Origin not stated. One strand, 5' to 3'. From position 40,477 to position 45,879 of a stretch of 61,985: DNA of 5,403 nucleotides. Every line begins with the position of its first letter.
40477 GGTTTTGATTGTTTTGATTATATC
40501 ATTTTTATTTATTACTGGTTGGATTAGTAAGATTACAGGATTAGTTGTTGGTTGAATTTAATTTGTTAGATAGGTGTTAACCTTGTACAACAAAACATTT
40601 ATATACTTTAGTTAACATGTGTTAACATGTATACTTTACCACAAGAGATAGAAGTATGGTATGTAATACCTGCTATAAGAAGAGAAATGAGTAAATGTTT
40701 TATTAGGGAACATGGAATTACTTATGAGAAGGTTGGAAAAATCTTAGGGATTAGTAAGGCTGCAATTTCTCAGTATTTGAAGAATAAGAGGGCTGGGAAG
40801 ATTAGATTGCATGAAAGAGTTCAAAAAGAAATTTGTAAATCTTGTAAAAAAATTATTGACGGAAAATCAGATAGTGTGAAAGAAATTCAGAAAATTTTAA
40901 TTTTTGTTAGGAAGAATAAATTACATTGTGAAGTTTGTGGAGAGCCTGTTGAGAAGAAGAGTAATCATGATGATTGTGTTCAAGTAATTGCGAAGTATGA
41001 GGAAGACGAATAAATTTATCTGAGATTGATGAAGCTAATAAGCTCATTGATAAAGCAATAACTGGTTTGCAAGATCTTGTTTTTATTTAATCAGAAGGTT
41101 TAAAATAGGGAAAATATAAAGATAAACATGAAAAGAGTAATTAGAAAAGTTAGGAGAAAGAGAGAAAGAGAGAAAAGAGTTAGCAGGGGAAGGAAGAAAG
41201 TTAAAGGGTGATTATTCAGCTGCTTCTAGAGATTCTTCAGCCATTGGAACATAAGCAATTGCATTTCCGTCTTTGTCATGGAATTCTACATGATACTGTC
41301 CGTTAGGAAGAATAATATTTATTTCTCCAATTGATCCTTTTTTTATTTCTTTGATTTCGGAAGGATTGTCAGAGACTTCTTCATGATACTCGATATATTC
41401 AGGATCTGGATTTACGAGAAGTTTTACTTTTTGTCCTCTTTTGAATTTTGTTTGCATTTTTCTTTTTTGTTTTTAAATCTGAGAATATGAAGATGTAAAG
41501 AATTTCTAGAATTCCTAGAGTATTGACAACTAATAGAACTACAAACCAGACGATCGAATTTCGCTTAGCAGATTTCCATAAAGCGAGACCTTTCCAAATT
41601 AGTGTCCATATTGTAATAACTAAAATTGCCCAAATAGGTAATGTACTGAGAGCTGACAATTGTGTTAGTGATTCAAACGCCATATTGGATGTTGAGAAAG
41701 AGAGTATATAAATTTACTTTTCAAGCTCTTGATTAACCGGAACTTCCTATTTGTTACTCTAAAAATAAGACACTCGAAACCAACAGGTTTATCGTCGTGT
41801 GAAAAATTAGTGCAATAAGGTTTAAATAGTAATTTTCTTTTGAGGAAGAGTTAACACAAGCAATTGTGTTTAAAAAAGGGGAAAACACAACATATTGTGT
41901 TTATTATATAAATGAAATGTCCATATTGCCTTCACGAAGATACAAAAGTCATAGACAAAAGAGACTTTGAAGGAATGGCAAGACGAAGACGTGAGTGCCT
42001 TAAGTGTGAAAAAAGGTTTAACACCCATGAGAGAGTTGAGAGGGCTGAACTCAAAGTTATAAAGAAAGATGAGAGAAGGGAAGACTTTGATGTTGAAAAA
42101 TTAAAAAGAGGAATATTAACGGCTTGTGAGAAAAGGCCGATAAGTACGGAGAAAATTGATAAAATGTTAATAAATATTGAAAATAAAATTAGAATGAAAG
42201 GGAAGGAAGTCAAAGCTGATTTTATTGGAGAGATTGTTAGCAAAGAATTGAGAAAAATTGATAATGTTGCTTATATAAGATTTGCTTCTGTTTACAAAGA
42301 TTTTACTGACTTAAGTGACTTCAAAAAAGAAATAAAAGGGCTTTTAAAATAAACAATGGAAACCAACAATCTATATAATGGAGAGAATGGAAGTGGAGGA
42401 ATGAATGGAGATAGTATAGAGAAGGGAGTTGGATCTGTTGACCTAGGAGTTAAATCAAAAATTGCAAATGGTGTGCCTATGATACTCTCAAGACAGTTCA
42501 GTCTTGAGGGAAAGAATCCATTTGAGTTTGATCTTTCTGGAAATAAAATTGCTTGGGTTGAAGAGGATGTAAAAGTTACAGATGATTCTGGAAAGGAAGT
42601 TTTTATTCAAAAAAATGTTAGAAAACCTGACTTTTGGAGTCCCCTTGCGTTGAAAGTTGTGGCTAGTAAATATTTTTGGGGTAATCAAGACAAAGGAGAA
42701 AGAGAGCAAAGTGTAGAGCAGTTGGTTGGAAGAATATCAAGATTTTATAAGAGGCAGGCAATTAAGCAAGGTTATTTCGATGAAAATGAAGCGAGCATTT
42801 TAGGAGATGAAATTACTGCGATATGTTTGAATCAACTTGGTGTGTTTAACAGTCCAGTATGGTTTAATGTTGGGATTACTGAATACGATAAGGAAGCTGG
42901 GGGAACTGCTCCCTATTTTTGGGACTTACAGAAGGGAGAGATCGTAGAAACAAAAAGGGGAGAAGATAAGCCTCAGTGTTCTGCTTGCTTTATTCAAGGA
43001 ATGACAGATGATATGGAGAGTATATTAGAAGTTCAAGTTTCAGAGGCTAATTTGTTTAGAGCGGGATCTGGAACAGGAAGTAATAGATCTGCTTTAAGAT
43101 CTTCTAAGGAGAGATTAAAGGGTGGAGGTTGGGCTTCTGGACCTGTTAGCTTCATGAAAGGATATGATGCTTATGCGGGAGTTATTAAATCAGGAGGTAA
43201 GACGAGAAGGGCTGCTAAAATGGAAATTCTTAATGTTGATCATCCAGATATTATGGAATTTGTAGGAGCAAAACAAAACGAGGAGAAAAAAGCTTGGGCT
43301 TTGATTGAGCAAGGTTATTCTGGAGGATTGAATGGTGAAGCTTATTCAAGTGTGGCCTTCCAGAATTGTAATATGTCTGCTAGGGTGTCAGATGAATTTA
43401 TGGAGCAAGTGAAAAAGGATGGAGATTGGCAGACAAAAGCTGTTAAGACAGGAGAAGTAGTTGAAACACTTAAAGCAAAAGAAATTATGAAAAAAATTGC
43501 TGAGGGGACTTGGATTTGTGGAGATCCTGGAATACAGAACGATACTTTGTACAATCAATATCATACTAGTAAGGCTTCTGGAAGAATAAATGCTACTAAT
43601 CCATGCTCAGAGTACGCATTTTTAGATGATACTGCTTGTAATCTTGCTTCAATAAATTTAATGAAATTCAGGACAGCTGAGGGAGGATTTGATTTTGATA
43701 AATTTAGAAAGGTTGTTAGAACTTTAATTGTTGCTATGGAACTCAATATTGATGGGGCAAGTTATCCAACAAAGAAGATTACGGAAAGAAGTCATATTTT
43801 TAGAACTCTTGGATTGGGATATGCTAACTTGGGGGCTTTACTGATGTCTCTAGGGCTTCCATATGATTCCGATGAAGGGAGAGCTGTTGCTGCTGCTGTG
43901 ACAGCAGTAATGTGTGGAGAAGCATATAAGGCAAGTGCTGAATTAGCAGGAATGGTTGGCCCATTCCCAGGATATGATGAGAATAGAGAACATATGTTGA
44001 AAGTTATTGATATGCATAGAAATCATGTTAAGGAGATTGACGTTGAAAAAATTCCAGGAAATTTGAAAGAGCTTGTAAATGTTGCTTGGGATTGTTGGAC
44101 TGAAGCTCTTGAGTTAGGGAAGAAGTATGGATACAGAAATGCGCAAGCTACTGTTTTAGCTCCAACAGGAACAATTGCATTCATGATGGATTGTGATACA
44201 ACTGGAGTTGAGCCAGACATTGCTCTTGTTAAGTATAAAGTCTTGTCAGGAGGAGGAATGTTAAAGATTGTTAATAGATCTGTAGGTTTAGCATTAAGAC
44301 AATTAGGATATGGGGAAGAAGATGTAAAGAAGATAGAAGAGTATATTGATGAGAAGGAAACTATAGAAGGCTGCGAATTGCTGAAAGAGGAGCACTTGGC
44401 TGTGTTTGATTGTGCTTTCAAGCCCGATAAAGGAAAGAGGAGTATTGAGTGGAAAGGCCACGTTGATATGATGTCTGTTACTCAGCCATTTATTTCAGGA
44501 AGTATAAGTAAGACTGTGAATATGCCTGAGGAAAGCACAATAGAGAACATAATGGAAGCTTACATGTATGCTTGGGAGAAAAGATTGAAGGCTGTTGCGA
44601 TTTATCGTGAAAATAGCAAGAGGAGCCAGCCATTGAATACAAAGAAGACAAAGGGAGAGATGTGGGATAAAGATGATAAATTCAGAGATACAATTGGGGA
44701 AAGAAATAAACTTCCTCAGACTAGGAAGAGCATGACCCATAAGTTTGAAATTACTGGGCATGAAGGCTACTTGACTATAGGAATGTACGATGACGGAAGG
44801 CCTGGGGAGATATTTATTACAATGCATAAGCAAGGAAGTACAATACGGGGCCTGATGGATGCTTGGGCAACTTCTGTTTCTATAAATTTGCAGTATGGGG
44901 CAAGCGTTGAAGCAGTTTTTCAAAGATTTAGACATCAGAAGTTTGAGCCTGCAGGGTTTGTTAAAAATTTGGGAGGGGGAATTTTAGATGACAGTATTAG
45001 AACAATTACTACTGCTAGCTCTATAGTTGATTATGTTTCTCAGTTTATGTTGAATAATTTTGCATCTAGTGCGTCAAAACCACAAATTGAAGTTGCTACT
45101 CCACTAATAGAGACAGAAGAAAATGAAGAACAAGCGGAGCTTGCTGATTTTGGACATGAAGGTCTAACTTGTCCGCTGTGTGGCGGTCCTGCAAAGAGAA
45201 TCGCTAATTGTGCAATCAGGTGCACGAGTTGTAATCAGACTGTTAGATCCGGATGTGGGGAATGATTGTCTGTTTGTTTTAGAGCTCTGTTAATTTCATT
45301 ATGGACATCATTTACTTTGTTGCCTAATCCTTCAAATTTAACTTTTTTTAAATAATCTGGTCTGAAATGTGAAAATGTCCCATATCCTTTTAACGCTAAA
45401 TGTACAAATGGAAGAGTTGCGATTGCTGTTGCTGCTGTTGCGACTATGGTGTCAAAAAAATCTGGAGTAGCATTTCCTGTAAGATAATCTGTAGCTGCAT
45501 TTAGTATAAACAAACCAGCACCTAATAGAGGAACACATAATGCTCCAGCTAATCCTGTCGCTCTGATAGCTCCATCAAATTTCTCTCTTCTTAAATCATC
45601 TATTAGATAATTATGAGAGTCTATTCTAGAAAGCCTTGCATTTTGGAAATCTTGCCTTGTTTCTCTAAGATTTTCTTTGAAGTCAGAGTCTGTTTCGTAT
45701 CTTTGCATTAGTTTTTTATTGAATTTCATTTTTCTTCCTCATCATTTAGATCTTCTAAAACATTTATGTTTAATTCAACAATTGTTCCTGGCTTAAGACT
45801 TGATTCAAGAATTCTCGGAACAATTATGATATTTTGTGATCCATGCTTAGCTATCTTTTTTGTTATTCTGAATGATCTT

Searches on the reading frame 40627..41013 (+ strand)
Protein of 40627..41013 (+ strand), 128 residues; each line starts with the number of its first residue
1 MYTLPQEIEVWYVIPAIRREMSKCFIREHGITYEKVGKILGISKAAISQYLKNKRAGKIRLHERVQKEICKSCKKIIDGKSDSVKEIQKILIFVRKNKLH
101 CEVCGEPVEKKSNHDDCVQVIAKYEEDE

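Call 106: search_protein_families(library=pfam, proteins=[window:40627-41013:+], max_evalue=0.1)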
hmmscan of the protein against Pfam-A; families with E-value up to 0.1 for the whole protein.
window:40627-41013:+ (128 aa): 17 families
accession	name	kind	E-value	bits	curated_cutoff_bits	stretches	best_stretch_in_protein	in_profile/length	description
PF01381.28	HTH_3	-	7.5e-05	23.1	23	1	28-55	7-34/55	Helix-turn-helix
PF04545.22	Sigma70_r4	-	0.00096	19.1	24.1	1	25-52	17-42/50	Sigma-70, region 4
PF04967.18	HTH_10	-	0.0055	16.9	23.1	1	29-53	22-46/53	HTH DNA binding domain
PF04032.22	Rpr2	-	0.0089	16.7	29.3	1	42-104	20-89/90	RNAse P Rpr2/Rpp21/SNM1 subunit domain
PF13384.12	HTH_23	-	0.01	16.1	24.6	1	26-53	15-40/50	Homeodomain-like domain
PF01710.22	HTH_Tnp_IS630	-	0.011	16.2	21.3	1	28-88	16-77/119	Transposase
PF04814.19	HNF-1_N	-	0.013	16.4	29.7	1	19-52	123-156/175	Hepatocyte nuclear factor 1 (HNF-1), N terminus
PF24461.1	DUF7576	-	0.02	15.2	27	0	97-115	16-34/60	Family of unknown function (DUF7576)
PF13560.12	HTH_31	-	0.038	14.7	27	1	28-70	12-51/64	Helix-turn-helix domain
PF07191.17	Zn_ribbon_6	-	0.051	14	25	0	70-123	3-41/67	Double zinc ribbon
PF24749.2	DUF7695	-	0.051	13.8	25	1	96-115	4-23/58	Domain of unknown function (DUF7695)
PF15652.11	Tox-SHH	-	0.059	14.6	22.7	1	39-82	37-80/96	HNH/Endo VII superfamily toxin with a SHH signature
PF13443.12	HTH_26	-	0.059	14.1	22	1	26-54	6-34/63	Cro/C1-type HTH DNA-binding domain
PF14549.12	P22_Cro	-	0.068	13.4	30.2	0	34-50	13-29/60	DNA-binding transcriptional regulator Cro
PF03107.22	C1_2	-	0.093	13.5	26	0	95-111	14-30/48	C1 domain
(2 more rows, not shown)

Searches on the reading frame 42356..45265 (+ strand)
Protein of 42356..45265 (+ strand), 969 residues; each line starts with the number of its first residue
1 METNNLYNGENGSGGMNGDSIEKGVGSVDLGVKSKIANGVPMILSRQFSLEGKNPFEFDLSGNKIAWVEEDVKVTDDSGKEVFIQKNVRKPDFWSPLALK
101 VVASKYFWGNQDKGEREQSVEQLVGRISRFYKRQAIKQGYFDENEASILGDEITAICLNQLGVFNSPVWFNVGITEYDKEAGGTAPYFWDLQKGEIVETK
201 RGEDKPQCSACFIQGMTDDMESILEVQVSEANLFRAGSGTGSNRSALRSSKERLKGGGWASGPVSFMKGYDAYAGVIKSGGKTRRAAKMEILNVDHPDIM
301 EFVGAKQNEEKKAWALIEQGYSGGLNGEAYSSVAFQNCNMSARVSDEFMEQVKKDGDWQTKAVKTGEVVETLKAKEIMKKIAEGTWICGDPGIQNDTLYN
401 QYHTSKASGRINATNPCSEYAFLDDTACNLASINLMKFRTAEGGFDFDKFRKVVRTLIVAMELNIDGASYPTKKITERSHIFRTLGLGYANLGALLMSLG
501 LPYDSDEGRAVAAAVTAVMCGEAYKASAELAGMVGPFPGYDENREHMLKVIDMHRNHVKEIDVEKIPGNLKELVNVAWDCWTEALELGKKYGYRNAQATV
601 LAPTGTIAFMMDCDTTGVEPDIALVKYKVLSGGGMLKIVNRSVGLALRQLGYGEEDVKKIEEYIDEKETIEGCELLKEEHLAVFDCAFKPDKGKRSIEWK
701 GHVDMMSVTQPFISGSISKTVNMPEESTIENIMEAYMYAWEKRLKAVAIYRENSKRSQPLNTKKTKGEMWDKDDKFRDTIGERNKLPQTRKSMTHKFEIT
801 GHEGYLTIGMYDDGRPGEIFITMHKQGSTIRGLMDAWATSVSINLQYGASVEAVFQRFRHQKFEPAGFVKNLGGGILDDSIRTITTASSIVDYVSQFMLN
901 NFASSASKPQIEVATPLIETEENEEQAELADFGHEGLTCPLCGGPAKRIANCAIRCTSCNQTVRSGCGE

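Call 101: search_protein_families(library=pfam, proteins=[window:42356-45265:+], max_evalue=0.00001)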
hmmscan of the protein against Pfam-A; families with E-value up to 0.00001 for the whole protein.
window:42356-45265:+ (969 aa): 3 families
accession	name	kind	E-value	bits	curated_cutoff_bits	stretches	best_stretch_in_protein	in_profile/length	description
PF02867.20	Ribonuc_red_lgC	-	1e-133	447.2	23.9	1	209-750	1-523/523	Ribonucleotide reductase, barrel domain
PF08471.15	Ribonuc_red_2_N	-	1.3e-09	38.6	27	1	79-160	2-103/103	Class II vitamin B12-dependent ribonucleotide reductase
PF12637.14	TSCPD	-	4e-09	37.1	22.8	1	801-896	10-82/88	TSCPD domain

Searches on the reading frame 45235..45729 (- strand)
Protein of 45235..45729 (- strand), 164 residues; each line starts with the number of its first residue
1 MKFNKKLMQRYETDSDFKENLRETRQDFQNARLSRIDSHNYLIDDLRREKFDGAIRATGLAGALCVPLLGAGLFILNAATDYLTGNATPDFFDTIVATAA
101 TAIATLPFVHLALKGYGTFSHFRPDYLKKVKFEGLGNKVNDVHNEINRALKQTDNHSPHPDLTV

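Call 106: search_protein_families(library=pfam, proteins=[window:45235-45729:-], max_evalue=0.1)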
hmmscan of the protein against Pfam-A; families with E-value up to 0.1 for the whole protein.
window:45235-45729:- (164 aa): 1 family
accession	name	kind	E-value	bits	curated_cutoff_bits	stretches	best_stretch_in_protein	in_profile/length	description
PF13563.12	2_5_RNA_ligase2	-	0.05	14.1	27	0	89-164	37-113/152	2'-5' RNA ligase superfamily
